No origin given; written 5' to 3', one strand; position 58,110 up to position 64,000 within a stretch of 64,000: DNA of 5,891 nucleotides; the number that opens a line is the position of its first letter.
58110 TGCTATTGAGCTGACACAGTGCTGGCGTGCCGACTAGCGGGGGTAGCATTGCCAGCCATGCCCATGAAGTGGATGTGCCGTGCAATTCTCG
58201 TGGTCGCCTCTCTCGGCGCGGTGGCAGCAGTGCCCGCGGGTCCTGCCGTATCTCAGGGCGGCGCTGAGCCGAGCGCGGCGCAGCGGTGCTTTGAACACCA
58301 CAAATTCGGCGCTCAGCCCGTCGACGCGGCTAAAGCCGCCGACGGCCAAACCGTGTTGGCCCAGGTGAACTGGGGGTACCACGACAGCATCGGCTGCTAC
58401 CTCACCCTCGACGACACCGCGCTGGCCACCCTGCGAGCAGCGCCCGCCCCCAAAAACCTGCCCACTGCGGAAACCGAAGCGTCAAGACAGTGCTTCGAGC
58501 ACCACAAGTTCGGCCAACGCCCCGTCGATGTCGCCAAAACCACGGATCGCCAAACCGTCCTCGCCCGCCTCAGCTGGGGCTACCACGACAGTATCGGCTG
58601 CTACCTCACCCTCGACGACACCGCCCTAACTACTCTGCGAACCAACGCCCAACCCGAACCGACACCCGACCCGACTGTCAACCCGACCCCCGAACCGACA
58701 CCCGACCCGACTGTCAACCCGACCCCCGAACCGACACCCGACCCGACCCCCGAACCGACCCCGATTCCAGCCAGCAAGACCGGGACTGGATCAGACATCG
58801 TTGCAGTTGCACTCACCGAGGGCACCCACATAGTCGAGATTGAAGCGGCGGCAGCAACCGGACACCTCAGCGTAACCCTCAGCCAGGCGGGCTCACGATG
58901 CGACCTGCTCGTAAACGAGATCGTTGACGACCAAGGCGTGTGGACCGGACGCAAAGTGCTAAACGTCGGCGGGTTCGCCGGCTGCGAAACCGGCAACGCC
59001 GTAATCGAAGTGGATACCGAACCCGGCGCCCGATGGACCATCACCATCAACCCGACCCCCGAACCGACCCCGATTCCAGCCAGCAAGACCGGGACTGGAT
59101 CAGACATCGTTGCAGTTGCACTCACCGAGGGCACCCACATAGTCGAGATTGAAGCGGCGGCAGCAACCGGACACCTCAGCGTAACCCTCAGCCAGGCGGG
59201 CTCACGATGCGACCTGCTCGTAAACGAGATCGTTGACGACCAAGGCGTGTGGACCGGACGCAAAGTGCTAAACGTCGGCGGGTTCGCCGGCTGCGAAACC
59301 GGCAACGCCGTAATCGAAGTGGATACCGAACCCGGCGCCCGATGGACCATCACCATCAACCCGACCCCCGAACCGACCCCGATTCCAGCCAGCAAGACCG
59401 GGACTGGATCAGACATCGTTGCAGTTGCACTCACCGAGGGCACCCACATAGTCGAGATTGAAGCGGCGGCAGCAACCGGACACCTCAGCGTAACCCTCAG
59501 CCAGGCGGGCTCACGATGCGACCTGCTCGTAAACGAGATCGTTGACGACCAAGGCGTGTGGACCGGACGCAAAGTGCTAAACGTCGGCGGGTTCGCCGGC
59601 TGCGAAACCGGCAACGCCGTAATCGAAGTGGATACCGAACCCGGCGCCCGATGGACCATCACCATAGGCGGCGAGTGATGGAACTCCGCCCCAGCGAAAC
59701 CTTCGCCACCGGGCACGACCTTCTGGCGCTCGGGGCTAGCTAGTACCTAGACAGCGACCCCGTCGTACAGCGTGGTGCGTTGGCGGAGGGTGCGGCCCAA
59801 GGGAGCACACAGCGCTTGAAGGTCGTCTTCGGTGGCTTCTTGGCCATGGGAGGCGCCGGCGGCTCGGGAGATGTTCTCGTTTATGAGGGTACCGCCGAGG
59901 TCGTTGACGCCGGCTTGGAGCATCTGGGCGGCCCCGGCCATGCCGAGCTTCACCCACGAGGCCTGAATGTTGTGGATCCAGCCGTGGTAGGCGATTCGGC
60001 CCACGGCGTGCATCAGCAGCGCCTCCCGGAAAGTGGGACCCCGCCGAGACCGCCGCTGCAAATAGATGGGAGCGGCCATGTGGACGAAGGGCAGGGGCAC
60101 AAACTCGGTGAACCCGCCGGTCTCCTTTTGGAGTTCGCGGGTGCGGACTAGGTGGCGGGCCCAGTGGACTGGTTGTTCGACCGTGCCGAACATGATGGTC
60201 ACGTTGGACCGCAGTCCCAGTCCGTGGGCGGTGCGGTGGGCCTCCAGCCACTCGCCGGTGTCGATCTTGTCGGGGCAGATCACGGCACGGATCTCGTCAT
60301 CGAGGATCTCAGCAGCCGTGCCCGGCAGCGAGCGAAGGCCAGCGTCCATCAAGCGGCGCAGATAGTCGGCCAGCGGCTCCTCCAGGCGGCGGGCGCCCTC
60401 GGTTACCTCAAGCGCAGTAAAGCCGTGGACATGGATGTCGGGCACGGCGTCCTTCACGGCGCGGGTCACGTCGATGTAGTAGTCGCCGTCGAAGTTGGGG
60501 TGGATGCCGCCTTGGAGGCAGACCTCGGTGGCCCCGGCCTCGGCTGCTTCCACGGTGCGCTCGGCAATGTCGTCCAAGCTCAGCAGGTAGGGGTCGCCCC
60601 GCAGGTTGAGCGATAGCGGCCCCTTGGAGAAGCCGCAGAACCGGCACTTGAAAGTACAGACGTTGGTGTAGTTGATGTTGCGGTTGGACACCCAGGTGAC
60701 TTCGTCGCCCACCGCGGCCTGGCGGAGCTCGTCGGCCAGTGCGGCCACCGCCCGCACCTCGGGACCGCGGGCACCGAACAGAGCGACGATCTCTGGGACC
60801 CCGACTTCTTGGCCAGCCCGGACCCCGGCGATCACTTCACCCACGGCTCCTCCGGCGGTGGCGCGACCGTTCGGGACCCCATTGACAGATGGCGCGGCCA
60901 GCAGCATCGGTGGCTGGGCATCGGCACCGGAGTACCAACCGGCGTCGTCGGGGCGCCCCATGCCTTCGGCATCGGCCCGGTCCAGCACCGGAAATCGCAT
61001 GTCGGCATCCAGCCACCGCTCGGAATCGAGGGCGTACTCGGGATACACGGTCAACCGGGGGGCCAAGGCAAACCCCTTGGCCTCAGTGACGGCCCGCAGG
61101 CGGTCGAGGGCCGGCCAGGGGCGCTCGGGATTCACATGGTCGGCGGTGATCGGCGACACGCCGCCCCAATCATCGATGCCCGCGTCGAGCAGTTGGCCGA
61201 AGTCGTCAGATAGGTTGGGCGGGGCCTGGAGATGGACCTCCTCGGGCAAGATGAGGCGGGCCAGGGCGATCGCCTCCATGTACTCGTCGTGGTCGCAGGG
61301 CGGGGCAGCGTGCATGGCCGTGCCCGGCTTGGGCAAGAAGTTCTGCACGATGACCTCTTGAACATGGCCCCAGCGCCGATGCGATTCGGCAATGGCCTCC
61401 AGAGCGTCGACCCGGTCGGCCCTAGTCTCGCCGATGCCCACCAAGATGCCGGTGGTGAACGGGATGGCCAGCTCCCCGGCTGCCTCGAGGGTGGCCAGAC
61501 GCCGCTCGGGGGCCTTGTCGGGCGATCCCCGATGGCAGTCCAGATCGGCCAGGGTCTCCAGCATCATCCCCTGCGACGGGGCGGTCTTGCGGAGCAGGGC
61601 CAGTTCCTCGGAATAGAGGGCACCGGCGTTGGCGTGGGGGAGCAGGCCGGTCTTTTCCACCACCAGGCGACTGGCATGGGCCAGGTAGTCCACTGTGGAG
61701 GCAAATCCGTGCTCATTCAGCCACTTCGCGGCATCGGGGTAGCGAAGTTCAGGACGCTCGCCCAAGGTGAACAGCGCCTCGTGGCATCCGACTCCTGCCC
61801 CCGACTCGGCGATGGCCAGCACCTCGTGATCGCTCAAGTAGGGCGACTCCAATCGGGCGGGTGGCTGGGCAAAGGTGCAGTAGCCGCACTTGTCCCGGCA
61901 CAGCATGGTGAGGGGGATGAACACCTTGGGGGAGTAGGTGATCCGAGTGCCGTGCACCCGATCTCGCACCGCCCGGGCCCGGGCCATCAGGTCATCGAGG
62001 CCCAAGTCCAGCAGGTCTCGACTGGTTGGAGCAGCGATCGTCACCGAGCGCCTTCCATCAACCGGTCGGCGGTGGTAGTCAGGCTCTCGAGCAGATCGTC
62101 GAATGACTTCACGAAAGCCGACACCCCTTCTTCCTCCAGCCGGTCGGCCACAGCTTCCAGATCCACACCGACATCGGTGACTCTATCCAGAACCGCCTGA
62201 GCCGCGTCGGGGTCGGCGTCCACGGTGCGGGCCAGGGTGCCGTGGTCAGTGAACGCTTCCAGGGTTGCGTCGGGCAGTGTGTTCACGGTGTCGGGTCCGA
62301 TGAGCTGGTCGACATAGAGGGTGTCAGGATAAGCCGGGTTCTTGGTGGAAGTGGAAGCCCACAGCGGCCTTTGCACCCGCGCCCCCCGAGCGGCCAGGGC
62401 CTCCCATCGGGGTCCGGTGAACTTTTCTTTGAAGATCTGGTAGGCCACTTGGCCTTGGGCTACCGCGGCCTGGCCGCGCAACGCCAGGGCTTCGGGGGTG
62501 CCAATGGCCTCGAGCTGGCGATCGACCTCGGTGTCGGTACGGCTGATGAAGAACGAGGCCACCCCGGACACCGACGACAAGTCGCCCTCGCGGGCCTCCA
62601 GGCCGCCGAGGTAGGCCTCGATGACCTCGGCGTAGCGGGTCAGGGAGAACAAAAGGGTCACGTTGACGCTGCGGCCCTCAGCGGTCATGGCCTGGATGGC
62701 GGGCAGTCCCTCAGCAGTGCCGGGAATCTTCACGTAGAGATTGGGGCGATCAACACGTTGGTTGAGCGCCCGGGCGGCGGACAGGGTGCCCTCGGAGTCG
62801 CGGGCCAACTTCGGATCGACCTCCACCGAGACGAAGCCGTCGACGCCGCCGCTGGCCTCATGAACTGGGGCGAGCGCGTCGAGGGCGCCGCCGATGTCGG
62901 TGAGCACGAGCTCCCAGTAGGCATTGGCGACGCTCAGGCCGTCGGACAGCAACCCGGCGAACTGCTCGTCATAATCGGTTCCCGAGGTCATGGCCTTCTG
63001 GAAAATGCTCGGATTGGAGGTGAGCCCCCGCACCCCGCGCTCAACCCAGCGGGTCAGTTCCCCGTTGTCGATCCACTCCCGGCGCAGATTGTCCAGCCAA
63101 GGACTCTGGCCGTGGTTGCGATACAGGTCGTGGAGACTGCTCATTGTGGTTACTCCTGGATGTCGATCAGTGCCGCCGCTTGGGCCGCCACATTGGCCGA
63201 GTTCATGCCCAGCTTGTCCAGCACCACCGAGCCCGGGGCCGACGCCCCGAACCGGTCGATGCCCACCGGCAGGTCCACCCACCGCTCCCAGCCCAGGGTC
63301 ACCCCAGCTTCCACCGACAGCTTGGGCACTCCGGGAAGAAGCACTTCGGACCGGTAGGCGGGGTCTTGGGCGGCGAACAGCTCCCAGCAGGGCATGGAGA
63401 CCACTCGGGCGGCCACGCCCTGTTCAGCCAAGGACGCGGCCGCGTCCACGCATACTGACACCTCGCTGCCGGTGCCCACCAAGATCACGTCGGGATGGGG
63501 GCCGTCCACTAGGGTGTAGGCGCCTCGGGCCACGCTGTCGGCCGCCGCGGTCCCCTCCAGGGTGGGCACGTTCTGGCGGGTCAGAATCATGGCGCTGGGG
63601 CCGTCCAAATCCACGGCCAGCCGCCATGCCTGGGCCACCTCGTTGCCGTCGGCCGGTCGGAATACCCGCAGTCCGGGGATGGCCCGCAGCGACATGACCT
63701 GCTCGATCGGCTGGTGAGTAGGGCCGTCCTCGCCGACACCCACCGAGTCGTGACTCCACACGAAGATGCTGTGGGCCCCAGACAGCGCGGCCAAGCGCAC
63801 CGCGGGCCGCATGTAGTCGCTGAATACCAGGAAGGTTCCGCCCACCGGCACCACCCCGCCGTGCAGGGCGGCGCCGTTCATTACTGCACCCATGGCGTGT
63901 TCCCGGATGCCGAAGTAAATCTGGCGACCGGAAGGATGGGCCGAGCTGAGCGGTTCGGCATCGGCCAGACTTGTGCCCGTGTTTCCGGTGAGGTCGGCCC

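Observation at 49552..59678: Accessory locus: three secreted repeat proteins sharing one module, two Gn switches, a gene remnant and a DUF222-HNH gene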

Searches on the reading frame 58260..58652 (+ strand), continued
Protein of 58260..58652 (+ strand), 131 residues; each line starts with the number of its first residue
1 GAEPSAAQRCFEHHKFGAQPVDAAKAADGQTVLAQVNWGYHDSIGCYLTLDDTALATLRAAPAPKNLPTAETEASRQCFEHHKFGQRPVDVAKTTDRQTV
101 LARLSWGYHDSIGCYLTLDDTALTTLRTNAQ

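Call 100: list_cluster_members(proteins=[P0014, P0015, P0020, P0033, P0060, P0052, P0061, P0036])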
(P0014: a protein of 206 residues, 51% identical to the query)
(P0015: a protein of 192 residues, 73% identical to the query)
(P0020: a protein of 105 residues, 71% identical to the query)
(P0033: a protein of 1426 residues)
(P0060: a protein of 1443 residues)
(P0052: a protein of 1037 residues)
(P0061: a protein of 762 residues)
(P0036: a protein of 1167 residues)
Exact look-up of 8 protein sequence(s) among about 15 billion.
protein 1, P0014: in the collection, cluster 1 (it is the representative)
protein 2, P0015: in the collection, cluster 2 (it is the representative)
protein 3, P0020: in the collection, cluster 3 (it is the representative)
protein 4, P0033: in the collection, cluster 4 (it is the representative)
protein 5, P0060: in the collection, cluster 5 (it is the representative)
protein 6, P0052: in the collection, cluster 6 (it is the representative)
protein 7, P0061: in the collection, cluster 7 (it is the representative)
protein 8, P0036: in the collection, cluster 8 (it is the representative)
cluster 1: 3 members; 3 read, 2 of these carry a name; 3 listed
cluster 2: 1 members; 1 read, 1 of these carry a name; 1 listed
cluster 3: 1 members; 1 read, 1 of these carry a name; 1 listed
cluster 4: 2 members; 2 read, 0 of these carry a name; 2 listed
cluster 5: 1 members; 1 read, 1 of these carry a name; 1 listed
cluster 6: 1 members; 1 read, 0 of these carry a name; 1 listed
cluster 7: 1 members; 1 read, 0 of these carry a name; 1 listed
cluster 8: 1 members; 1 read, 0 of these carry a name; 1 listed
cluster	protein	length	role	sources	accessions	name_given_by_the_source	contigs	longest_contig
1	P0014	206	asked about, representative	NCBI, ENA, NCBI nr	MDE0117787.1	MAG: hypothetical protein OXT07_14375 [bacterium] | hypothetical protein [bacterium]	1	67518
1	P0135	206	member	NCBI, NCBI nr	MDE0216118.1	MAG: hypothetical protein OXN79_06010 [bacterium] | hypothetical protein [bacterium]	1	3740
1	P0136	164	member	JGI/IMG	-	-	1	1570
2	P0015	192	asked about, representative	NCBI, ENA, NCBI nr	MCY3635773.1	MAG: hypothetical protein OXH23_09230 [bacterium] | hypothetical protein [bacterium]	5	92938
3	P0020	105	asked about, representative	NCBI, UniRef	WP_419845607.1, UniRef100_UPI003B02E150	hypothetical protein [Candidatus Poriferisocius sp.] | hypothetical protein n=1 Tax=Candidatus Poriferisocius sp. TaxID=3101276 ...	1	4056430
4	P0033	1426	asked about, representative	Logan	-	-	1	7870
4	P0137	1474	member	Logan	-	-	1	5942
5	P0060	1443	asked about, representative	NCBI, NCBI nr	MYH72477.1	MAG: hypothetical protein F4153_07875 [Acidimicrobiia bacterium] | hypothetical protein [Acidimicrobiia bacterium]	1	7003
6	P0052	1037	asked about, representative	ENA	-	-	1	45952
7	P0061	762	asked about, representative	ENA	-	-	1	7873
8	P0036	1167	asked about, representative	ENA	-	-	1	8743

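Call 107: find_encoding_contigs(protein=P0015, flank=3000, max_places=10)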
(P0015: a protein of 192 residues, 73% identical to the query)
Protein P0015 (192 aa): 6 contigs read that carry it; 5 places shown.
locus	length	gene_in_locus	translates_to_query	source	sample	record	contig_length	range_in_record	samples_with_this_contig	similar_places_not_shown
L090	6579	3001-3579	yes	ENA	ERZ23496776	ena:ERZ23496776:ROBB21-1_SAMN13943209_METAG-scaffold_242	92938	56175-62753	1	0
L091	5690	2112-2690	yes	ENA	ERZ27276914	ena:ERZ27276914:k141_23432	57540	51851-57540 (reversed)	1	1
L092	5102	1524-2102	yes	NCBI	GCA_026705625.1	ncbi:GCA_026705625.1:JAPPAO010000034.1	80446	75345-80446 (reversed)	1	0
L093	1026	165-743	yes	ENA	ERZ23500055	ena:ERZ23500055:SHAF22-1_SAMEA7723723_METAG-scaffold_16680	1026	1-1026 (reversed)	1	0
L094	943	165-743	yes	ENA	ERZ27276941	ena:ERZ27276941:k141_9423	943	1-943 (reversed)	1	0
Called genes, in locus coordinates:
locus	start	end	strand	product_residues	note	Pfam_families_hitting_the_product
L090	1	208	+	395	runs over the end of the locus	PF12797:Fer4_2 (faint), PF12837:Fer4_6 (faint), PF13183:Fer4_8, PF13187:Fer4_9 (faint), PF12838:Fer4_7, PF13484:Fer4_16 (weak), PF13534:Fer4_17, PF02754:CCG, +1 more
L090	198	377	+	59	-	-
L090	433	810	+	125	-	PF09996:DUF2237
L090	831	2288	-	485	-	PF02720:DUF222, PF01844:HNH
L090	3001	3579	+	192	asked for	-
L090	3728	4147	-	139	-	PF01850:PIN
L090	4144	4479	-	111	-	PF02604:PhdYeFM_antitox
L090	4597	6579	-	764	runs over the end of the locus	PF04055:Radical_SAM, PF19288:CofH_C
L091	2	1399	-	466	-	?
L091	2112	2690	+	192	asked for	-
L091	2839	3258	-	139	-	PF01850:PIN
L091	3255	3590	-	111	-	PF02604:PhdYeFM_antitox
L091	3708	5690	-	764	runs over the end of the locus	PF04055:Radical_SAM, PF19288:CofH_C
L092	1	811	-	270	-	PF02720:DUF222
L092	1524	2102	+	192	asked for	-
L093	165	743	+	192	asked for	-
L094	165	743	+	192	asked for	-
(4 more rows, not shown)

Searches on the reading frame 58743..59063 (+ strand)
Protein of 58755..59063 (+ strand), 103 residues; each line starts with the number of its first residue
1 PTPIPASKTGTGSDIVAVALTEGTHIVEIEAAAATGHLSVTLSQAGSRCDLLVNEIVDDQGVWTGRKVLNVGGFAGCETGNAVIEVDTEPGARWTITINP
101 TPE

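Call 37: find_homologous_proteins(query=window:58755-59063:+, max_evalue=0.001)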
Query seq(103 aa) (103 aa): 2 proteins with E <= 0.001 among 21 candidates.
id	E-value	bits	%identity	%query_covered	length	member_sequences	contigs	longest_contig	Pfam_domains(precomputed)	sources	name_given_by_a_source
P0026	2.5e-44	168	76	95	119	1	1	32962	-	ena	-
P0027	5.7e-8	51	87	29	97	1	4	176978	-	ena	-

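Call 68: search_protein_families(library=pfam, proteins=[window:58743-59051:+], max_evalue=5)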
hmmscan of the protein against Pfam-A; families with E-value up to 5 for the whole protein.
window:58743-59051:+ (103 aa): 0 families

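Call 76: predict_structure(alignment_id=A3)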
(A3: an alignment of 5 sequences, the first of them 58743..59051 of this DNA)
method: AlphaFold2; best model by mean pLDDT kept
length: 103 residues; sequences in the alignment: 5
mean_pLDDT: 60.4   pTM: 0.51
mean pLDDT of the five models: 60.4, 57.8, 45.6, 36.3, 35.4
residues with pLDDT >= 90: 0; 70-90: 18; 50-70: 69; < 50: 16
segments of 3 or more residues with pLDDT < 50: 1-6, 50-58
pLDDT, mean of each block of 10 residues (from residue 1): 49 73 64 63 59 47 55 57 61 71 69
secondary structure, 60 per line:
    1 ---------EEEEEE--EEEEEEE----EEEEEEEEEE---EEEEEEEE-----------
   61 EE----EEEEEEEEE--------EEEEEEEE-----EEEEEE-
elements in order: E10-15 E18-24 E29-38 E42-49 E67-75 E84-91 E97-102

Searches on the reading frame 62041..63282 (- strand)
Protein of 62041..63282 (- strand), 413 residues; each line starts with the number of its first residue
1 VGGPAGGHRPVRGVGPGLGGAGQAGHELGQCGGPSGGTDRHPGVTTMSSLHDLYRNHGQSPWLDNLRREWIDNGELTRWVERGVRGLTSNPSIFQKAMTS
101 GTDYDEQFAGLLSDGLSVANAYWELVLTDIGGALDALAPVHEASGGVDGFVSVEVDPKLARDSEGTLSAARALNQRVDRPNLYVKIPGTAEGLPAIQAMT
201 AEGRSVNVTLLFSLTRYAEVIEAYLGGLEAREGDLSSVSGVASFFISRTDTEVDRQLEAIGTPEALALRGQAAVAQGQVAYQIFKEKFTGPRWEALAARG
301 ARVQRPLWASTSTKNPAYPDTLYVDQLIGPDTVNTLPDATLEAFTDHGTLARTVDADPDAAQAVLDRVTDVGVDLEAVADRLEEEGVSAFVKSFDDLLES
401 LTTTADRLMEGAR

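Call 7: search_protein_families(library=pfam, proteins=[window:62041-63282:-], max_evalue=0.01)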
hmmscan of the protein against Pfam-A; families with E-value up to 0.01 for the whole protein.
window:62041-63282:- (413 aa): 1 family
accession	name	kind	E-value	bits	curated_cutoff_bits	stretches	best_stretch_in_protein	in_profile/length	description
PF00923.25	TAL_FSA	-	2.6e-76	257.2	27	1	62-400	2-284/285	Transaldolase/Fructose-6-phosphate aldolase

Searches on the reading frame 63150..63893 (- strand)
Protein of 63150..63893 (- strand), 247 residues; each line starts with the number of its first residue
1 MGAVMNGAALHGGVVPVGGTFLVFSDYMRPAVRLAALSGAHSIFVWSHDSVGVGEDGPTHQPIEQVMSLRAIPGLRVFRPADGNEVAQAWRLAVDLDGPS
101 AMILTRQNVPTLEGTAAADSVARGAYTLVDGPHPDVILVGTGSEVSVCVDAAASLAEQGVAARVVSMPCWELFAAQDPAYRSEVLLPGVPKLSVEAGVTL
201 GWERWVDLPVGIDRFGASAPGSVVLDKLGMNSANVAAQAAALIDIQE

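Call 86: search_protein_families(library=pfam, proteins=[window:63150-63893:-], max_evalue=0.00001)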
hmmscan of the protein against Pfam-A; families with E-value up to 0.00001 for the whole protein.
window:63150-63893:- (247 aa): 3 families
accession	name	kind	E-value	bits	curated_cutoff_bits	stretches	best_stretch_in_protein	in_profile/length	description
PF02779.29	Transket_pyr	-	4e-38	131.2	27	1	1-110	60-173/174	Transketolase, pyrimidine binding domain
PF22613.1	Transketolase_C_1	-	1.1e-35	122.7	27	1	124-230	1-112/113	Transketolase-like TK C-terminal domain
PF02780.25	Transketolase_C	-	8.6e-12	45.5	25.9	1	127-234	3-123/124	Transketolase, C-terminal domain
